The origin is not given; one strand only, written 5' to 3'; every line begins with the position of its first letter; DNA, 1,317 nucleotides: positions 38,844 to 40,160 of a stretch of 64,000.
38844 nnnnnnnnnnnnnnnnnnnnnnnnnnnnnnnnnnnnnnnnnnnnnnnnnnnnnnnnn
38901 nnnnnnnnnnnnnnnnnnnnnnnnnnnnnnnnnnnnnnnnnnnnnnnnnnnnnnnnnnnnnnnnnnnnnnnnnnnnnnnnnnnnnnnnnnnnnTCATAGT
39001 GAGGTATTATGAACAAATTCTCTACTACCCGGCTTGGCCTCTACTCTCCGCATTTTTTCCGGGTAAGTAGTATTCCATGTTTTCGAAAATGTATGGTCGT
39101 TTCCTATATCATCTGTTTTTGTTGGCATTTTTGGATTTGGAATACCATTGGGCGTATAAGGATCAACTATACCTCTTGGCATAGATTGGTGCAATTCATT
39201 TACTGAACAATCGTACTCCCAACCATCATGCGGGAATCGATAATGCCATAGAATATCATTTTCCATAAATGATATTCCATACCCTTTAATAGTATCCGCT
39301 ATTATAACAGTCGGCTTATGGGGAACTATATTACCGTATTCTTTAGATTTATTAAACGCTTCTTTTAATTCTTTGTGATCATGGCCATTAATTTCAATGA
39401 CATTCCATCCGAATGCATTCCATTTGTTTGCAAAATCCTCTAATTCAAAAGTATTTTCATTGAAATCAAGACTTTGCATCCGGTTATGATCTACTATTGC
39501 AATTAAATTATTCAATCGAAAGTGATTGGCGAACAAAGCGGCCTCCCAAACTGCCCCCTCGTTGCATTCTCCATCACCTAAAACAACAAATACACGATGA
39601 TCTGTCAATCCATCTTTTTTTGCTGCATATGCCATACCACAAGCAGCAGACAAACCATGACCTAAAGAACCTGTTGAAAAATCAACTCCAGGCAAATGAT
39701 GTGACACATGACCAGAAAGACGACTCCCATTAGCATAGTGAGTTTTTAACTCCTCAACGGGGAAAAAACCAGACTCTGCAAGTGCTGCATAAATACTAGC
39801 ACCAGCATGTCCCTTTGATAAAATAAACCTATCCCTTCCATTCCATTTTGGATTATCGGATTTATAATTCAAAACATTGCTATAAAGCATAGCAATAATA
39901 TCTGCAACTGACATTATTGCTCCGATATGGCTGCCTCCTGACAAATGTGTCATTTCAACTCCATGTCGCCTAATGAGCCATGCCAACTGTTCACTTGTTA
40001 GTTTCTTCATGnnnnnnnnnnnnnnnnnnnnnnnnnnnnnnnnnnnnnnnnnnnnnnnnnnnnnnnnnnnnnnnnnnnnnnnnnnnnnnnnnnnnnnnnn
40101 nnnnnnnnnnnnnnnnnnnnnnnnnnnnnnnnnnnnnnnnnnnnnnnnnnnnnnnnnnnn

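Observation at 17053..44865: UpxY-led 26-gene surface-polymer operon with three LicD transferases and no recognisable Leloir glycosyltransferase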

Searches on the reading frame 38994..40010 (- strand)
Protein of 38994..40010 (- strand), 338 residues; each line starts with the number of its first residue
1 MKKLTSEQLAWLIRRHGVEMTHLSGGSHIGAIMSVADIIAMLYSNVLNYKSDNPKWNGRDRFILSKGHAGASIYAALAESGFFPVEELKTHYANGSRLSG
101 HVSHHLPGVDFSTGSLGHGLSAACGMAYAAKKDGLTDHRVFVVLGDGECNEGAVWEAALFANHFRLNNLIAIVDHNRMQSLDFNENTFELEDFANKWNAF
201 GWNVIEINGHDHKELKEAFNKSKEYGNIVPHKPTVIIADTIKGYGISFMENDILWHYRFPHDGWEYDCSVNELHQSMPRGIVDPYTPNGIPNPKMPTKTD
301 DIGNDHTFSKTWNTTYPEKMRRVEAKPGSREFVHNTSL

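Call 3: search_protein_families(library=pfam, proteins=[window:38994-40010:-], max_evalue=0.01)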
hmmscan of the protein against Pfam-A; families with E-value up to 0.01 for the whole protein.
window:38994-40010:- (338 aa): 5 families
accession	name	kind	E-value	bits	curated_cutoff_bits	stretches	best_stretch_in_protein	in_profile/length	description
PF00456.26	Transketolase_N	-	3.5e-48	164.8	22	1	10-251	6-254/334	Transketolase, thiamine diphosphate binding domain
PF00676.26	E1_dh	-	5.2e-09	35.9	22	1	105-241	90-225/300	Dehydrogenase E1 component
PF13292.11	DXP_synthase_N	-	5.5e-07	29.6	21.2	1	109-179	105-174/274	1-deoxy-D-xylulose-5-phosphate synthase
PF09364.15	XFP_N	-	1.2e-05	24.8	23.7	1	94-219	120-244/364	XFP N-terminal domain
PF02775.26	TPP_enzyme_C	-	0.00037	20.7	21.9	1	112-224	26-142/151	Thiamine pyrophosphate enzyme, C-terminal TPP binding domain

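Call 7: search_protein_families(library=ncbifam, proteins=[window:38994-40010:-], max_evalue=0.01)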
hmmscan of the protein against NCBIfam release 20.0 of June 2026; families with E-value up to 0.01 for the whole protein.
window:38994-40010:- (338 aa): 15 families
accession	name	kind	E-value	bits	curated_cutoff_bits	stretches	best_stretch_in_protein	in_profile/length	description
NF004559.0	PRK05899.2-5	equivalog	1e-78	265.1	488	1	7-291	19-296/627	transketolase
NF004556.0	PRK05899.2-2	equivalog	9.7e-63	212.4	575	1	7-273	18-276/639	transketolase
TIGR00232.1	tktlase_bact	equivalog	3.8e-52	177.5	682.25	1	13-256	7-257/654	transketolase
NF004558.0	PRK05899.2-4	equivalog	6.2e-44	150.4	788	1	13-250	10-249/651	transketolase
TIGR00759.1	aceE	equivalog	4.8e-13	48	859.9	2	23-207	98-289/885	pyruvate dehydrogenase (acetyl-transferring), homodimeric type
TIGR03186.1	AKGDH_not_PDH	exception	1e-10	40.6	1408.3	1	24-207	99-289/889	alpha-ketoglutarate dehydrogenase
TIGR03182.1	PDH_E1_alph_y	equivalog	2.8e-10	39.6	393.85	1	113-252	109-245/315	pyruvate dehydrogenase (acetyl-transferring) E1 component subunit alpha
NF003616.0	PRK05261.1-1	subfamily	6.3e-09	34.6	777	1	62-222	76-252/788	phosphoketolase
NF003933.0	PRK05444.2-2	equivalog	3e-08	32.7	395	1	111-252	115-259/606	1-deoxy-D-xylulose-5-phosphate synthase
TIGR03181.1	PDH_E1_alph_x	equivalog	9.3e-08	31.3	411.35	1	116-224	124-230/341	pyruvate dehydrogenase (acetyl-transferring) E1 component subunit alpha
TIGR00204.1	dxs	equivalog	8.9e-07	27.8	465.95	1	110-178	106-173/616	1-deoxy-D-xylulose-5-phosphate synthase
NF008968.0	PRK12315.1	subfamily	1.6e-06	26.7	510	1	113-263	113-267/582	1-deoxy-D-xylulose-5-phosphate synthase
NF003619.0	PRK05261.1-4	subfamily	5.5e-05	21.3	962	1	88-221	126-258/799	phosphoketolase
NF003617.0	PRK05261.1-2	subfamily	0.00019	19.4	1143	1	96-220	135-258/797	phosphoketolase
NF005485.1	PRK07092.1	equivalog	0.0037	16.1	493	1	112-181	394-456/523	benzoylformate decarboxylase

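Call 37: find_related_loci(query=window:38994-40010:-, collection=genome_contigs, flank=10000)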
Query window:38994-40010:- (338 aa) in genome_contigs; peptide patterns used: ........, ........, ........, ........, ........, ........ (x = any residue, [..] = any of these).
599 stretches matched a pattern (row limit reached: there are more); 513 encode a relative of the query (tblastn E <= 1e-3); the best 80 are kept; 80 distinct loci.
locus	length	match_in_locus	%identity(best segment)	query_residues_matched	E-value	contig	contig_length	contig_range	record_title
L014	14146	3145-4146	81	1-334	0e+0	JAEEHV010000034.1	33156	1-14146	MAG: Candidatus Gastranaerophilales bacterium isolate Tb.RUG.130 k141_4901084_flag=0_multi=13.9773_len=33156, whole geno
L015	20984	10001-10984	80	6-333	0e+0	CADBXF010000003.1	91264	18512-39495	MAG: uncultured Lachnospiraceae bacterium isolate RUG14385 genome assembly, contig: RUG14385_asm_3, whole genome shotgun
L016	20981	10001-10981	80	3-329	0e+0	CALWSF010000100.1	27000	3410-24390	MAG: uncultured Lachnospiraceae bacterium isolate BRZ_PG__bin54 genome assembly, contig: BRZ_PG__NODE_2714_length_27000_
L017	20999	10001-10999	78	4-336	0e+0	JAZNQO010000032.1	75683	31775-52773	MAG: Clostridia bacterium isolate T1900044825_TS20190291.MAGScoT_cleanbin_000003 SGB_2861_k141_1294740, whole genome sho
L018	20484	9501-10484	80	6-333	0e+0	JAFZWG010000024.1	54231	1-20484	MAG: Lachnospiraceae bacterium isolate RGIG8155 Water_buffalos_Rumen-3__c468632, whole genome shotgun sequence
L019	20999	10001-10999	78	1-334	2e-179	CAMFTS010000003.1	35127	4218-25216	MAG: uncultured Clostridia bacterium isolate SRR15725436_bin.9_metaWRAP_v1.3_MAG genome assembly, contig: ERZ10622455.55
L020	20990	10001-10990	77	4-334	4e-179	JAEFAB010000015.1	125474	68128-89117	MAG: Eubacterium sp. isolate Tb.RUG.99 k141_2789128_flag=0_multi=10.0000_len=125474, whole genome shotgun sequence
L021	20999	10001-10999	79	3-336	7e-179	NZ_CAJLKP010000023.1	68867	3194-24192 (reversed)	MAG: uncultured Bacteroides sp. isolate ERR321312-bin.11, whole genome shotgun sequence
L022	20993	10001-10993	77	3-334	1e-175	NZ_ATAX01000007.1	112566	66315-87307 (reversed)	Ruminococcus flavefaciens 007c Rf007c_contig00015, whole genome shotgun sequence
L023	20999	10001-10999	76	1-335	1e-175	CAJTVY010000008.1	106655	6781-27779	MAG TPA_asm: uncultured Dorea sp. isolate MGBC116946 genome assembly, contig: MGBC116946.8, whole genome shotgun sequenc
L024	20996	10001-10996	75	2-334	2e-174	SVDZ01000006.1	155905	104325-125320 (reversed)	MAG: Lachnospiraceae bacterium isolate SIG293 NODE_155_length_155905_cov_13.251405, whole genome shotgun sequence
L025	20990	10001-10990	79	4-334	5e-178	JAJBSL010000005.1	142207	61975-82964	Lachnospiraceae bacterium EP-SM-12S-S03 strain MSK.15.233 PKBLGDMG_5, whole genome shotgun sequence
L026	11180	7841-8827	74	1-333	2e-173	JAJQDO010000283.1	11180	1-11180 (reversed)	MAG: Clostridiales bacterium isolate MI.10_7 NODE_1261_length_11180_cov_7.266787, whole genome shotgun sequence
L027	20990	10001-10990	75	4-334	1e-173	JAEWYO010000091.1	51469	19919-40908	MAG: Bacillota bacterium isolate OH_SFB_175 k127_244872, whole genome shotgun sequence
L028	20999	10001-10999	77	2-335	2e-173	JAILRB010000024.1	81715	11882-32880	MAG: Eubacterium sp. isolate RUI373 k141_12949528_flag=0_multi=32.4664_len=81715, whole genome shotgun sequence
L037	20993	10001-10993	74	3-334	2e-169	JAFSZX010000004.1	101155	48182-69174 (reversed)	MAG: Oscillospiraceae bacterium isolate RGIG3626 Goat_Rumen.Co__c164291, whole genome shotgun sequence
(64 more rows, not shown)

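Call 45: search_protein_families(library=pfam, proteins=[L015:1414-2898:+, L015:2811-3494:+, L015:3491-5434:+, L015:6080-8308:+, L015:18968-19861:+, L015:19876-20805:+, L037:6120-8141:+, L037:14873-16393:+, L037:18991-19839:+, L037:19867-20766:+], max_evalue=0.001)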
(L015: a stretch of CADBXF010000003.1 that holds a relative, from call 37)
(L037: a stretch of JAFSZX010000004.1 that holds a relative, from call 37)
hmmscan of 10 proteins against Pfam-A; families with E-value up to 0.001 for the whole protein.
L015:1414-2898:+ (494 aa): 2 families
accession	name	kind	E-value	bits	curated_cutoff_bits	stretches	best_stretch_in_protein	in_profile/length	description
PF01171.26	ATP_bind_3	-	5.6e-50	170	27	1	27-213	2-181/182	PP-loop family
PF11734.13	TilS_C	-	1.1e-10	41.2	22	1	416-485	2-69/74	TilS substrate C-terminal domain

L015:2811-3494:+ (227 aa): 1 family
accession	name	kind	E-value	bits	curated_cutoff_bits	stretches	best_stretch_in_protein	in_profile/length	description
PF00156.33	Pribosyltran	-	4.8e-34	117.4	26.3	1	57-201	11-157/158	Phosphoribosyl transferase domain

L015:3491-5434:+ (647 aa): 4 families
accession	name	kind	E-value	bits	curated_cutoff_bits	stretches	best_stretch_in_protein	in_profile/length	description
PF01434.24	Peptidase_M41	-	2.9e-65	220.1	29.9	1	412-601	1-190/191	Peptidase family M41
PF00004.35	AAA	-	1.6e-44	152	21.2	1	199-331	1-130/131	ATPase family associated with various cellular activities (AAA)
PF17862.7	AAA_lid_3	-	9.1e-14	51.1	27.2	1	354-395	1-42/45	AAA+ lid domain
PF06068.19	TIP49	-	0.00012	21.9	23.8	1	195-232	49-88/347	TIP49 P-loop domain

L015:6080-8308:+ (742 aa): 9 families
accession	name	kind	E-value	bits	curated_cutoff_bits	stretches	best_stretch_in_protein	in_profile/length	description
PF02719.21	Polysacc_synt_2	-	2.5e-116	388.4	20.2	1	353-671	1-290/293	Polysaccharide biosynthesis protein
PF01370.27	Epimerase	-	1.6e-19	70.7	20.9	1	353-608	1-237/240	NAD dependent epimerase/dehydratase family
PF13727.12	CoA_binding_3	-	1.3e-17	64.8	25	1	125-304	8-171/175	CoA-binding domain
PF16363.11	GDP_Man_Dehyd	-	5.4e-16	59.4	27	1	354-477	1-130/332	GDP-mannose 4,6 dehydratase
PF04321.23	RmlD_sub_bind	-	2.3e-10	40.5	27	1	352-478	2-103/287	RmlD substrate binding domain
PF01073.25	3Beta_HSD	-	5.2e-08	32.7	22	1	354-571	1-199/280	3-beta hydroxysteroid dehydrogenase/isomerase family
PF17836.7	PglD_N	-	4.5e-05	24.4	23.4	1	212-282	1-65/78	PglD N-terminal domain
PF03435.24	Sacchrp_dh_NADP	-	0.0001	23.1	25.1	0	213-252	1-38/129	Saccharopine dehydrogenase NADP binding domain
PF00106.31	adh_short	-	0.0002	21.3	26.6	1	351-424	1-71/195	short chain dehydrogenase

L015:18968-19861:+ (297 aa): 2 families
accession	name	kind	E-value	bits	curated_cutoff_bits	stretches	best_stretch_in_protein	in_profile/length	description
PF00483.29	NTP_transferase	-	7e-10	39.3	21.2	1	72-130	2-62/245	Nucleotidyl transferase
PF12804.13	NTP_transf_3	-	1.9e-08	35.1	27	1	72-169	1-92/160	MobA-like NTP transferase domain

L015:19876-20805:+ (309 aa): 9 families
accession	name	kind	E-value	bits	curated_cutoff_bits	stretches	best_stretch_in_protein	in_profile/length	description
PF12802.13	MarR_2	-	6.1e-10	39.5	27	1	13-61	3-52/61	MarR family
PF13412.12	HTH_24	-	9e-10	38.4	21.9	1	14-59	2-47/48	Winged helix-turn-helix DNA-binding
PF00483.29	NTP_transferase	-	4.5e-09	36.7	21.2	1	80-148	2-72/245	Nucleotidyl transferase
PF12804.13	NTP_transf_3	-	2e-08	35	27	1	80-192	1-107/160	MobA-like NTP transferase domain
PF25212.1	HVO_A0114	-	8e-06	26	27.6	1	5-62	12-69/84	HVO_A0114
PF01047.28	MarR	-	0.00021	21.5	24.6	1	13-62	1-50/59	MarR family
PF04182.18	B-block_TFIIIC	-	0.00026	21.4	22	1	30-67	19-58/73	B-block binding subunit of TFIIIC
PF09339.16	HTH_IclR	-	0.0007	19.7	22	0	18-61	6-50/52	IclR helix-turn-helix domain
PF24409.1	wHTH-PRTase_assc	-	0.0008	19.8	27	0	31-77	13-60/83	wHTH-PRTase associated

L037:6120-8141:+ (673 aa): 0 families

L037:14873-16393:+ (506 aa): 2 families
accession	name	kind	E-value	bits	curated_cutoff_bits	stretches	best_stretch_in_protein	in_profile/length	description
PF01943.22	Polysacc_synt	-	5.5e-15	56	28.2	1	43-309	3-266/274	Polysaccharide biosynthesis protein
PF01554.23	MatE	-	4.7e-06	26.8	24.9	1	257-412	1-161/161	MatE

L037:18991-19839:+ (282 aa): 2 families
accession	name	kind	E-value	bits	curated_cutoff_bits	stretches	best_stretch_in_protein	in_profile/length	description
PF00483.29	NTP_transferase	-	9.7e-10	38.9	21.2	1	57-113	2-60/245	Nucleotidyl transferase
PF12804.13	NTP_transf_3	-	5.2e-08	33.7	27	1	57-166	1-104/160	MobA-like NTP transferase domain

L037:19867-20766:+ (299 aa): 4 families
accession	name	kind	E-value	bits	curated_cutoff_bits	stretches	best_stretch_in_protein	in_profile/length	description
PF00483.29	NTP_transferase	-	1.4e-08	35.1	21.2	1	72-141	2-73/245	Nucleotidyl transferase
PF12804.13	NTP_transf_3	-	5.1e-08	33.7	27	1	72-183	1-106/160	MobA-like NTP transferase domain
PF13412.12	HTH_24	-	1.6e-05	24.8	21.9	1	5-51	1-47/48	Winged helix-turn-helix DNA-binding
PF12802.13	MarR_2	-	4.6e-05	23.9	27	1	6-51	4-50/61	MarR family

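Call 55: search_protein_families(library=pfam, proteins=[L022:14405-15403:+, L022:15410-16645:+, L022:16689-17756:+, L022:17799-19133:+, L020:11955-12911:+, L020:12923-14044:+, L020:14065-15186:+], max_evalue=0.001)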
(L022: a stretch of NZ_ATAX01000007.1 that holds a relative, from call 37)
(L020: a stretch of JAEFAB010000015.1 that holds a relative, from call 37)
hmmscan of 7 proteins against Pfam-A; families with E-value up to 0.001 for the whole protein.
L022:14405-15403:+ (332 aa): 4 families
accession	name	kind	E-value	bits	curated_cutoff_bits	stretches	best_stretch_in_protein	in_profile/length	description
PF00535.33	Glycos_transf_2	-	4.3e-38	131.3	23.3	1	4-132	1-130/168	Glycosyl transferase family 2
PF13641.12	Glyco_tranf_2_3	-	8.4e-12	46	27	1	3-113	3-119/230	Glycosyltransferase like family 2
PF10111.15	Glyco_tranf_2_2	-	2.5e-08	34.2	27.3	1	4-105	1-106/276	Glycosyltransferase like family 2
PF13704.12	Glyco_tranf_2_4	-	0.00034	21.5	27.5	1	11-93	2-84/98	Glycosyl transferase family 2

L022:15410-16645:+ (411 aa): 1 family
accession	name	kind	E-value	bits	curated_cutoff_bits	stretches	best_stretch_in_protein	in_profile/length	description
PF04932.20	Wzy_C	-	4.9e-11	43.1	31.7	1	197-334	2-149/149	O-Antigen ligase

L022:16689-17756:+ (355 aa): 3 families
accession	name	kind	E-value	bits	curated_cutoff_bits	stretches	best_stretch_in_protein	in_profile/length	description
PF00266.25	Aminotran_5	-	4.2e-20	72.5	21.5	1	21-314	31-335/371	Aminotransferase class-V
PF00155.27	Aminotran_1_2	-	3.1e-12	46.8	19.7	1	56-346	69-361/361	Aminotransferase class I and II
PF01053.26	Cys_Met_Meta_PP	-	0.00082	18.5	27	0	45-160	60-174/381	Cys/Met metabolism PLP-dependent enzyme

L022:17799-19133:+ (444 aa): 3 families
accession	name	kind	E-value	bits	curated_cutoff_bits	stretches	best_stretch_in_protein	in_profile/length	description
PF01467.32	CTP_transf_like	-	1.8e-20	73.9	21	1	5-125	1-132/133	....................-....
PF01408.29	GFO_IDH_MocA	-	3.2e-18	67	24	1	169-241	45-119/120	Oxidoreductase family, NAD-binding Rossmann fold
PF03447.22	NAD_binding_3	-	0.00013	23.1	24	0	183-237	55-112/116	Homoserine dehydrogenase, NAD binding domain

L020:11955-12911:+ (318 aa): 1 family
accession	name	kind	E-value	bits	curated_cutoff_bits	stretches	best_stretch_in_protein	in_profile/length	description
PF01757.29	Acyl_transf_3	-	1.6e-14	54.1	31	1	3-300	2-323/326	Acyltransferase domain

L020:12923-14044:+ (373 aa): 6 families
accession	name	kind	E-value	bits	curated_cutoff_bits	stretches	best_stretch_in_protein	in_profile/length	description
PF00534.26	Glycos_transf_1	-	1.4e-48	165.1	26.4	1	188-352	2-171/172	Glycosyl transferases group 1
PF13692.12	Glyco_trans_1_4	-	2.8e-39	135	27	1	202-339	2-142/142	Glycosyl transferases group 1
PF13439.12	Glyco_transf_4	-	8.5e-13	49.1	28.5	1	24-173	14-163/170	Glycosyltransferase Family 4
PF20706.3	GT4-conflict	-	3.4e-12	46.5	26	1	200-318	196-326/385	Family 4 Glycosyltransferase in conflict systems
PF13477.12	Glyco_trans_4_2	-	3.8e-11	43.8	23.4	1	19-150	14-135/139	Glycosyl transferase 4-like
PF13579.12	Glyco_trans_4_4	-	7.1e-07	30.1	29.7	1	25-169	14-150/158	Glycosyl transferase 4-like domain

L020:14065-15186:+ (373 aa): 5 families
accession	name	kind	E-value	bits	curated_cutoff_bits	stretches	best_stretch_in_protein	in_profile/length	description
PF00534.26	Glycos_transf_1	-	1.7e-27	96.5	26.4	1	189-336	3-154/172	Glycosyl transferases group 1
PF13692.12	Glyco_trans_1_4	-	2.2e-27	96.5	27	1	201-335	2-137/142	Glycosyl transferases group 1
PF13439.12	Glyco_transf_4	-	1.7e-09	38.3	28.5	1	18-150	2-141/170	Glycosyltransferase Family 4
PF20706.3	GT4-conflict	-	2.9e-06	26.9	26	1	205-306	202-313/385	Family 4 Glycosyltransferase in conflict systems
PF13579.12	Glyco_trans_4_4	-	0.0006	20.6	29.7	1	18-126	1-108/158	Glycosyl transferase 4-like domain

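Call 83: find_related_loci(query=L015:19876-20805:+, collection=metagenome_contigs, flank=10000)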
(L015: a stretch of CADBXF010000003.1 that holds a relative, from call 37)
Query L015:19876-20805:+ (309 aa) in metagenome_contigs; peptide patterns used: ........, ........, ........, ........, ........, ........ (x = any residue, [..] = any of these).
290 stretches matched a pattern; 189 encode a relative of the query (tblastn E <= 1e-3); the best 80 are kept; 80 distinct loci.
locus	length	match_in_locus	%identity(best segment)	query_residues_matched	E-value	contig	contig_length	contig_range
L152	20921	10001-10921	94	3-309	0e+0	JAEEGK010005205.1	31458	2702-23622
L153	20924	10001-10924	94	2-309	0e+0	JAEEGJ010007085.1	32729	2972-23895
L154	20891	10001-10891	74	11-307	4e-156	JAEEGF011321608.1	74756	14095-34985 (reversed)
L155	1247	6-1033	72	3-307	1e-168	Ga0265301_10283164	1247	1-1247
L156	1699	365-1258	66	11-307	2e-146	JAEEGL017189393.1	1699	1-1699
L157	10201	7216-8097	65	13-307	1e-135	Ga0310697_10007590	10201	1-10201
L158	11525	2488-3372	65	12-307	3e-135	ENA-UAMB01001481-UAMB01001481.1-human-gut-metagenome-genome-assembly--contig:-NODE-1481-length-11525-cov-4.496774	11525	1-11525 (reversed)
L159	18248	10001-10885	66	12-307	3e-135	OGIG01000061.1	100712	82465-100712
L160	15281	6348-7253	65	4-307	5e-135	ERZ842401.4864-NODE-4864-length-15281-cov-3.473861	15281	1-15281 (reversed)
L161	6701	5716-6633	64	1-307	5e-135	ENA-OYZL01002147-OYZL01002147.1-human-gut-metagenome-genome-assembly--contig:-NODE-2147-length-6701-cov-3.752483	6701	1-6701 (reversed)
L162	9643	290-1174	66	12-307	7e-135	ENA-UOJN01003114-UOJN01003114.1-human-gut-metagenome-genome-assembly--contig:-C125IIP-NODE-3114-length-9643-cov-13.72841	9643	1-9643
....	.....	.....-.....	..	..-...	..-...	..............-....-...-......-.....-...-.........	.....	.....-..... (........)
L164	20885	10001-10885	65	12-307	7e-135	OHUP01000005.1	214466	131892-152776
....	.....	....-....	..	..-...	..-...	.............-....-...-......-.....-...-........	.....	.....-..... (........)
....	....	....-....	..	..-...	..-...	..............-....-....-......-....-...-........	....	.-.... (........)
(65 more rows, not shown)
